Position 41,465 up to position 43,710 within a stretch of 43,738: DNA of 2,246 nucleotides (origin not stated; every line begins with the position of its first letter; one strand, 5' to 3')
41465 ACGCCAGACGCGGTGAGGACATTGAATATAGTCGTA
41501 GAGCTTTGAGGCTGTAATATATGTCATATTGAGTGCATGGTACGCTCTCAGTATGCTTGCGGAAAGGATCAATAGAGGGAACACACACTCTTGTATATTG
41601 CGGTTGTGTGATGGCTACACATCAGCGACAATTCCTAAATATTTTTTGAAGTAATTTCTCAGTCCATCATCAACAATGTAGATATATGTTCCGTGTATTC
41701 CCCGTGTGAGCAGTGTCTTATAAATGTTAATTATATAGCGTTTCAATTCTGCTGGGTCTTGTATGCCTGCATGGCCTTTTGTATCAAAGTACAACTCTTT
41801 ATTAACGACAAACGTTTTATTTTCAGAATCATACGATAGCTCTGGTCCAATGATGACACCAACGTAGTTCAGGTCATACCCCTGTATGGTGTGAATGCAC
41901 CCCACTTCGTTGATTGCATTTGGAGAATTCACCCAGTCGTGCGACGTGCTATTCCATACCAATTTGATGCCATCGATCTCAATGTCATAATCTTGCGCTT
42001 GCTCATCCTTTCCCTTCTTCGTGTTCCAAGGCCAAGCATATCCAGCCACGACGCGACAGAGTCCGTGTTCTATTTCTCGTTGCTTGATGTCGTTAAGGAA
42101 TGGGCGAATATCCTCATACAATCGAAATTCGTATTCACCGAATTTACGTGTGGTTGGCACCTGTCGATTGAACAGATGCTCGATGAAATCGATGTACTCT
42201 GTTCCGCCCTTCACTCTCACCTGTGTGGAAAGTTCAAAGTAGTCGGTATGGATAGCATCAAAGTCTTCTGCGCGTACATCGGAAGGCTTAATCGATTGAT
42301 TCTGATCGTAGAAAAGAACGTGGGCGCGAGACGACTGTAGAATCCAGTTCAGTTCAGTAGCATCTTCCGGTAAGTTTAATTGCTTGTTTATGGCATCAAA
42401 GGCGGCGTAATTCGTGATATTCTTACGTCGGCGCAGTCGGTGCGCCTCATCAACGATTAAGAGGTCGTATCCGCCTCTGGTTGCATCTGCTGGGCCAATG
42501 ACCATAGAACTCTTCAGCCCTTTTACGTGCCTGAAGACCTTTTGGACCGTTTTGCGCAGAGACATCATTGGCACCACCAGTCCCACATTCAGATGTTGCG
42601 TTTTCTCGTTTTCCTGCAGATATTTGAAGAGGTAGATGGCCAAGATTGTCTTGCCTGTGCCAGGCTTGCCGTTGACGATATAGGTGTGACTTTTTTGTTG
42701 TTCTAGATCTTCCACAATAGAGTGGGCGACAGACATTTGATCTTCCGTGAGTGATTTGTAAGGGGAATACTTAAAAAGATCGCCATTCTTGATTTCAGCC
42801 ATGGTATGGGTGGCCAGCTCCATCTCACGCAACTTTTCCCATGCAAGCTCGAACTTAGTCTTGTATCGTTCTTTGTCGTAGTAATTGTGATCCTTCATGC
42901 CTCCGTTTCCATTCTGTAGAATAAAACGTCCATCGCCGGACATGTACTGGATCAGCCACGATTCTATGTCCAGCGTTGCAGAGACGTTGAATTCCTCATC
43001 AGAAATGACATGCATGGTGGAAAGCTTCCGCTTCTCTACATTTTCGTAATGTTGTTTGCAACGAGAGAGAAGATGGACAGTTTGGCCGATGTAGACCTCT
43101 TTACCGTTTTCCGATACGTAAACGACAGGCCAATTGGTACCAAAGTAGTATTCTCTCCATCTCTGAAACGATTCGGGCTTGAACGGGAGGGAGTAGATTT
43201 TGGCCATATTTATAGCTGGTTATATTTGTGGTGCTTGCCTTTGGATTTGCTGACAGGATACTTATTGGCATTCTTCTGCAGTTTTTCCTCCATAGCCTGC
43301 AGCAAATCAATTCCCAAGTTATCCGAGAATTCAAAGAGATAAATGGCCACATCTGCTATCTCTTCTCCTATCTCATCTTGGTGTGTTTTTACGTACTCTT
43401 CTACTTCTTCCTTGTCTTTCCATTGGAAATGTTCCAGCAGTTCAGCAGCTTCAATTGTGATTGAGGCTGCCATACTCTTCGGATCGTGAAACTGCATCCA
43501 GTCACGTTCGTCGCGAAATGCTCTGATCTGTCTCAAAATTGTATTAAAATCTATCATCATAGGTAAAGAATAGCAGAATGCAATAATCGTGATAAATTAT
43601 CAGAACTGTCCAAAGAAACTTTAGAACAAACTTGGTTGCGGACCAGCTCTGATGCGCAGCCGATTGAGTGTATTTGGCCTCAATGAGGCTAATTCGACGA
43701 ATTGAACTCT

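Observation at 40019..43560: Co-directional MazG-like / GIY-YIG-DUF2075 ATPase / TM0106 RecB-like nuclease string: candidate anti-phage defence module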

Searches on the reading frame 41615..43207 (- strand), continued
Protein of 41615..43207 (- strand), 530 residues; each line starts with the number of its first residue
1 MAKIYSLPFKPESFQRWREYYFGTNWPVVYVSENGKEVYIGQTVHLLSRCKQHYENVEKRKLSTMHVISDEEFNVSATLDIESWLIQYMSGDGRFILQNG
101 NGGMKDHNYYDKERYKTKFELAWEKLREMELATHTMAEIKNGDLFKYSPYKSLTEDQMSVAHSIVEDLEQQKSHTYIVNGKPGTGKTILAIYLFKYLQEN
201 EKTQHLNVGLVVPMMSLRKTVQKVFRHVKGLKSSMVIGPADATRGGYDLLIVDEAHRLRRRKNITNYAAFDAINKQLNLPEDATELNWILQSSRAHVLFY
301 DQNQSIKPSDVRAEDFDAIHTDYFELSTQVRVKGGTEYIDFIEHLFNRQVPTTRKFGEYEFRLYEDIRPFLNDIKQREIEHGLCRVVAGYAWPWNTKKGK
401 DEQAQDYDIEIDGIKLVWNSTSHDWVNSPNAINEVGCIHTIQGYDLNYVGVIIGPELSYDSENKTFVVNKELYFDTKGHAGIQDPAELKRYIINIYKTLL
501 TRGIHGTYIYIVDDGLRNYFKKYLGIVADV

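Call 99: search_protein_families(library=pfam, proteins=[P0363, P0366, P0367, P0374, P0391, P0398, P0411, P0437, P0446, P0492], max_evalue=0.0001)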
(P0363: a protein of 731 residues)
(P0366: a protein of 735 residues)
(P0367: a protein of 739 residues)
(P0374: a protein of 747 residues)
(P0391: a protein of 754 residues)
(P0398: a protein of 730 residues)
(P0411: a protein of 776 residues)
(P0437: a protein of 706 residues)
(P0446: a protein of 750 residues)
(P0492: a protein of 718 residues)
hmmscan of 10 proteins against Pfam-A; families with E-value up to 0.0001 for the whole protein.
P0363 (731 aa): 5 families
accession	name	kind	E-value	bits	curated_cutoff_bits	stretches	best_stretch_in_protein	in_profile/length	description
PF09848.15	SLFN-g3_helicase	-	1.2e-57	196.3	24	1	187-547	4-354/354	Schlafen group 3, DNA/RNA helicase domain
PF00717.28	Peptidase_S24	-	5.8e-09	36.1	23.3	1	583-720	1-115/116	Peptidase S24-like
PF04851.21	ResIII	-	2.4e-08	34.5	22.5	1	163-313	3-158/164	Type III restriction enzyme, res subunit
PF01541.30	GIY-YIG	-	2.1e-05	25.2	22.6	1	37-98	3-70/78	GIY-YIG catalytic domain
PF13401.12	AAA_22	-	6e-05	23.8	27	0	183-306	4-109/130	AAA domain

P0366 (735 aa): 4 families
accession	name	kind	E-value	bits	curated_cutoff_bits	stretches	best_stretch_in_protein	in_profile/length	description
PF09848.15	SLFN-g3_helicase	-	6.5e-63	213.6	24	1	181-543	4-354/354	Schlafen group 3, DNA/RNA helicase domain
PF04851.21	ResIII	-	1.3e-08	35.4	22.5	1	153-307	3-154/164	Type III restriction enzyme, res subunit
PF00717.28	Peptidase_S24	-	3.8e-07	30.2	23.3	1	589-714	5-110/116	Peptidase S24-like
PF00270.35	DEAD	-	6.3e-07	29.7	26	1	158-311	4-149/167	DEAD/DEAH box helicase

P0367 (739 aa): 5 families
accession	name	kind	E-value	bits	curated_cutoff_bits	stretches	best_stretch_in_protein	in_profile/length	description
PF09848.15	SLFN-g3_helicase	-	7.4e-58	197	24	1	186-549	3-354/354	Schlafen group 3, DNA/RNA helicase domain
PF04851.21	ResIII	-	1.5e-07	31.9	22.5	1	163-309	3-146/164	Type III restriction enzyme, res subunit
PF01541.30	GIY-YIG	-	2.6e-07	31.3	22.6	1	37-107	3-78/78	GIY-YIG catalytic domain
PF05970.20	PIF1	-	1.4e-06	28.6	25.9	1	164-210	2-48/223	PIF1-like helicase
PF00717.28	Peptidase_S24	-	2.1e-05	24.6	23.3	1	606-735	7-115/116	Peptidase S24-like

P0374 (747 aa): 4 families
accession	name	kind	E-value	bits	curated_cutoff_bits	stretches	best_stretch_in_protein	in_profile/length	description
PF09848.15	SLFN-g3_helicase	-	6.3e-56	190.6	24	1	181-548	4-353/354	Schlafen group 3, DNA/RNA helicase domain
PF00717.28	Peptidase_S24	-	1.3e-09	38.2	23.3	1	613-743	5-115/116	Peptidase S24-like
PF01541.30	GIY-YIG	-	3.6e-06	27.6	22.6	1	29-88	3-70/78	GIY-YIG catalytic domain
PF04851.21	ResIII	-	9.6e-06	26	22.5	1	155-287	5-139/164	Type III restriction enzyme, res subunit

P0391 (754 aa): 4 families
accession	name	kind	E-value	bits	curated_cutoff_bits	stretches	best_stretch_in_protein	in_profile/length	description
PF09848.15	SLFN-g3_helicase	-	1.4e-56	192.7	24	1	181-557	4-353/354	Schlafen group 3, DNA/RNA helicase domain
PF00717.28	Peptidase_S24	-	1.4e-11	44.5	23.3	1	611-741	5-114/116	Peptidase S24-like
PF04851.21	ResIII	-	4.8e-06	27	22.5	1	153-305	3-147/164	Type III restriction enzyme, res subunit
PF01541.30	GIY-YIG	-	8.7e-06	26.4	22.6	1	27-93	3-76/78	GIY-YIG catalytic domain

P0398 (730 aa): 3 families
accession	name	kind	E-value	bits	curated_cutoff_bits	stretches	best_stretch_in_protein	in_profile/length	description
PF09848.15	SLFN-g3_helicase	-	2.2e-59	202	24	1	349-713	5-354/354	Schlafen group 3, DNA/RNA helicase domain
PF01541.30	GIY-YIG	-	8.3e-07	29.7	22.6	1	196-231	2-37/78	GIY-YIG catalytic domain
PF04313.20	HSDR_N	-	1.7e-06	28.5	25.1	0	72-135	126-194/198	Type I restriction enzyme R protein N terminus (HSDR_N)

P0411 (776 aa): 6 families
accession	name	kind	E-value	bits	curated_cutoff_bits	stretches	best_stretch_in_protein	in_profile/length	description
PF09848.15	SLFN-g3_helicase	-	5.2e-61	207.3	24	1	186-568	4-353/354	Schlafen group 3, DNA/RNA helicase domain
PF00717.28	Peptidase_S24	-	5.7e-13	49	23.3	1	642-773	9-116/116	Peptidase S24-like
PF25199.1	nSTAND_NTPase5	-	3.8e-06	27.2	34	1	161-231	15-91/145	Novel STAND NTPase 5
PF13401.12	AAA_22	-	9.4e-06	26.4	27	1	182-308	4-100/130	AAA domain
PF04851.21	ResIII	-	2e-05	25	22.5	1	160-308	5-142/164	Type III restriction enzyme, res subunit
PF01541.30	GIY-YIG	-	8.8e-05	23.2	22.6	0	34-90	4-68/78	GIY-YIG catalytic domain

P0437 (706 aa): 3 families
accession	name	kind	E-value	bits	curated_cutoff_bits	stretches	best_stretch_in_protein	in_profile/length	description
PF09848.15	SLFN-g3_helicase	-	1.2e-54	186.4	24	1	180-536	4-354/354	Schlafen group 3, DNA/RNA helicase domain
PF00717.28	Peptidase_S24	-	4.1e-06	26.9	23.3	1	582-697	10-113/116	Peptidase S24-like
PF01541.30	GIY-YIG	-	6.2e-05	23.7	22.6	0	31-94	3-72/78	GIY-YIG catalytic domain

P0446 (750 aa): 3 families
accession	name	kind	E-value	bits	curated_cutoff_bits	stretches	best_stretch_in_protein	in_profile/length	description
PF09848.15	SLFN-g3_helicase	-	1.4e-50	173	24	1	192-583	3-353/354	Schlafen group 3, DNA/RNA helicase domain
PF00717.28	Peptidase_S24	-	1.5e-09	38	23.3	1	618-742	10-113/116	Peptidase S24-like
PF04851.21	ResIII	-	2.7e-05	24.6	22.5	0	166-323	4-143/164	Type III restriction enzyme, res subunit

P0492 (718 aa): 3 families
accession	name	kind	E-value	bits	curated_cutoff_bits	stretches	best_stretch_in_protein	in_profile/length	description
PF09848.15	SLFN-g3_helicase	-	1.8e-58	199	24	1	201-596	4-354/354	Schlafen group 3, DNA/RNA helicase domain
PF01541.30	GIY-YIG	-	7.5e-09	36.2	22.6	1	40-110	3-74/78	GIY-YIG catalytic domain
PF04851.21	ResIII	-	6e-06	26.7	22.5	1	174-326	4-139/164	Type III restriction enzyme, res subunit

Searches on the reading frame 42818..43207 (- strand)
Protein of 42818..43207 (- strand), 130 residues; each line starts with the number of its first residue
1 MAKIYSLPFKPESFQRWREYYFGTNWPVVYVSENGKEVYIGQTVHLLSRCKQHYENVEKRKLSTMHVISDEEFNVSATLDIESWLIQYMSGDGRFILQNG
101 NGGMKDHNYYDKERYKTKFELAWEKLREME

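Call 78: search_solved_structures(query=A4, max_evalue=10, show_alignments=2)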
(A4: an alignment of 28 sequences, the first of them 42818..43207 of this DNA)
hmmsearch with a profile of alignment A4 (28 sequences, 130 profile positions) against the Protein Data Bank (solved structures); distinct sequences matched with E-value up to 10: 9.
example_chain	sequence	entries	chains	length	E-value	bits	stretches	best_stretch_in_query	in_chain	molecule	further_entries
2wsh_A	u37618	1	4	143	0.011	18.9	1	8-60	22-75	ENDONUCLEASE II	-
2lct_A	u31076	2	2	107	0.069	16.3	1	67-126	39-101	Proto-oncogene vav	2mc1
7sr6_A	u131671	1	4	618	0.073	16.2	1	64-99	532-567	Polymerase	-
2crh_A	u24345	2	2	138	0.13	15.4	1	68-126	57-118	Vav proto-oncogene | Proto-oncogene vav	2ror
1ycz_A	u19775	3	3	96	0.2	14.8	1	19-65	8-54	UvrABC system protein C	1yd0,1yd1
1yd5_A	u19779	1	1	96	0.21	14.7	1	19-65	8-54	UvrABC system protein C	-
1mk0_A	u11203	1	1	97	0.24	14.6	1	30-106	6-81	Intron-associated endonuclease 1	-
1yd3_A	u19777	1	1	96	0.32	14.2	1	19-63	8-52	UvrABC system protein C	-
6m5y_A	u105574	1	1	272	1.9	11.6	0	78-98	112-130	Galectin-1,Galectin-1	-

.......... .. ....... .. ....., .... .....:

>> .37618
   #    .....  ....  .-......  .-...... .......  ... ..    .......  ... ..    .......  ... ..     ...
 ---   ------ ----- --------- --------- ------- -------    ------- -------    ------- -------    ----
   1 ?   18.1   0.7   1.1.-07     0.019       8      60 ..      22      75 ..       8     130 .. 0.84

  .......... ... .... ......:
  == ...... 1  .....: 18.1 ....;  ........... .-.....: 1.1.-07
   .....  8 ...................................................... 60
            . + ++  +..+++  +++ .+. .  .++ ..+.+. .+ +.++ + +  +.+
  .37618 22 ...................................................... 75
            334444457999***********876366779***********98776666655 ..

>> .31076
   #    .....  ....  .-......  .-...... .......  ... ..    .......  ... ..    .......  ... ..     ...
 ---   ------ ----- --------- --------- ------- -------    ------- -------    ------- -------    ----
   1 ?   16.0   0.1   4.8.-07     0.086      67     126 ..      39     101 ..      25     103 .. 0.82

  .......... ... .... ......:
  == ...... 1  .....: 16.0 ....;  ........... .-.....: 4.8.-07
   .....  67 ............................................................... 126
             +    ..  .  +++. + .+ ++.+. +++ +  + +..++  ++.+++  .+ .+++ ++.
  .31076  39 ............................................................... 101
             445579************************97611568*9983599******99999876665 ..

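Call 79: search_protein_families(library=pfam, alignment_id=A4, max_evalue=0.01)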
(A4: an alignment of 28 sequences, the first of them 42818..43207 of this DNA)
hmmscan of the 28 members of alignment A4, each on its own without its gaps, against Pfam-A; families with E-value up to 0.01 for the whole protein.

A. member 1, window:42818-43207:- (130 aa): 1 family
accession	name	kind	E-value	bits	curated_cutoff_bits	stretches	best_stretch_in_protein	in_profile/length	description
PF01541.30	GIY-YIG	-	9.9e-05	23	22.6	1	32-73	9-47/78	GIY-YIG catalytic domain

B. families by the number of members that match (of 28 scanned): 3 families
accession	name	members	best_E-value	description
PF01541.30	GIY-YIG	26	5.7e-06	GIY-YIG catalytic domain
PF25364.1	PH_NDK7_N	1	0.0068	Nucleoside diphosphate kinase 7 N-terminal PH domain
PF07517.20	SecA_DEAD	1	0.0079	SecA DEAD-like domain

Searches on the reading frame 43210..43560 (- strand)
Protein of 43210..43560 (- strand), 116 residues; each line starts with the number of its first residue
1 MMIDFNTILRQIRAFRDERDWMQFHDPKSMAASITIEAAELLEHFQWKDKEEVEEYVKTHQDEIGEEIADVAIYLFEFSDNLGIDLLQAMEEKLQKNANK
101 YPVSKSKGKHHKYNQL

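Call 3: search_protein_families(library=pfam, proteins=[window:43210-43560:-], max_evalue=0.01)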
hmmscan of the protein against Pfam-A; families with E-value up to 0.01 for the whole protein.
window:43210-43560:- (116 aa): 2 families
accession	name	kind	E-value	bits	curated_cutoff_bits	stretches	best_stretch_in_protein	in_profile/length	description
PF12643.12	MazG-like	-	2e-20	73.2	27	1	33-116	2-85/85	MazG-like family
PF03819.22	MazG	-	0.0066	17.1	22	0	27-102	3-71/74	MazG nucleotide pyrophosphohydrolase domain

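Call 4: search_protein_families(library=padloc, proteins=[window:43210-43560:-], max_evalue=0.01)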
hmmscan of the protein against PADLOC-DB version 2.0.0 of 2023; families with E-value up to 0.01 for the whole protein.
window:43210-43560:- (116 aa): 0 families

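Call 5: search_protein_families(library=ncbifam, proteins=[window:43210-43560:-], max_evalue=0.01)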
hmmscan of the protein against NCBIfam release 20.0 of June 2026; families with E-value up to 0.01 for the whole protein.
window:43210-43560:- (116 aa): 0 families

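Call 38: search_solved_structures(query=window:43210-43560:-, max_evalue=0.01, show_alignments=2)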
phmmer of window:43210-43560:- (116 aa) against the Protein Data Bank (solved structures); distinct sequences matched with E-value up to 0.01: 8.
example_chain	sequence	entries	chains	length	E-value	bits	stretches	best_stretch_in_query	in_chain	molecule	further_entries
4qgp_A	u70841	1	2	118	6.8e-23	84.2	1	8-105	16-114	pyrophosphatase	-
6sqw_A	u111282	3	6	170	8.1e-17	64.6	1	10-115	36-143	dCTP pyrophosphatase 1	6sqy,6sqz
2a3q_A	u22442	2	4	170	8.3e-17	64.6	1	10-115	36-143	hypothetical protein | Protein RS21-C6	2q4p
7mu5_A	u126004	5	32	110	2.7e-12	50.1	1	10-102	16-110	dCTP pyrophosphatase 1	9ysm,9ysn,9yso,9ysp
2oie_A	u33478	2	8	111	3.2e-12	49.8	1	10-97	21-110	RS21-C6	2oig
1ogk_A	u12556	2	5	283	0.0041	20.5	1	15-73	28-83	DEOXYURIDINE TRIPHOSPHATASE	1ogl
4dk4_A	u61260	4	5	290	0.0092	19.4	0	18-54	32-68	Deoxyuridine triphosphatase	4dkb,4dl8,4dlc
4dk2_A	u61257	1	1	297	0.0095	19.3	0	18-54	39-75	Deoxyuridine triphosphatase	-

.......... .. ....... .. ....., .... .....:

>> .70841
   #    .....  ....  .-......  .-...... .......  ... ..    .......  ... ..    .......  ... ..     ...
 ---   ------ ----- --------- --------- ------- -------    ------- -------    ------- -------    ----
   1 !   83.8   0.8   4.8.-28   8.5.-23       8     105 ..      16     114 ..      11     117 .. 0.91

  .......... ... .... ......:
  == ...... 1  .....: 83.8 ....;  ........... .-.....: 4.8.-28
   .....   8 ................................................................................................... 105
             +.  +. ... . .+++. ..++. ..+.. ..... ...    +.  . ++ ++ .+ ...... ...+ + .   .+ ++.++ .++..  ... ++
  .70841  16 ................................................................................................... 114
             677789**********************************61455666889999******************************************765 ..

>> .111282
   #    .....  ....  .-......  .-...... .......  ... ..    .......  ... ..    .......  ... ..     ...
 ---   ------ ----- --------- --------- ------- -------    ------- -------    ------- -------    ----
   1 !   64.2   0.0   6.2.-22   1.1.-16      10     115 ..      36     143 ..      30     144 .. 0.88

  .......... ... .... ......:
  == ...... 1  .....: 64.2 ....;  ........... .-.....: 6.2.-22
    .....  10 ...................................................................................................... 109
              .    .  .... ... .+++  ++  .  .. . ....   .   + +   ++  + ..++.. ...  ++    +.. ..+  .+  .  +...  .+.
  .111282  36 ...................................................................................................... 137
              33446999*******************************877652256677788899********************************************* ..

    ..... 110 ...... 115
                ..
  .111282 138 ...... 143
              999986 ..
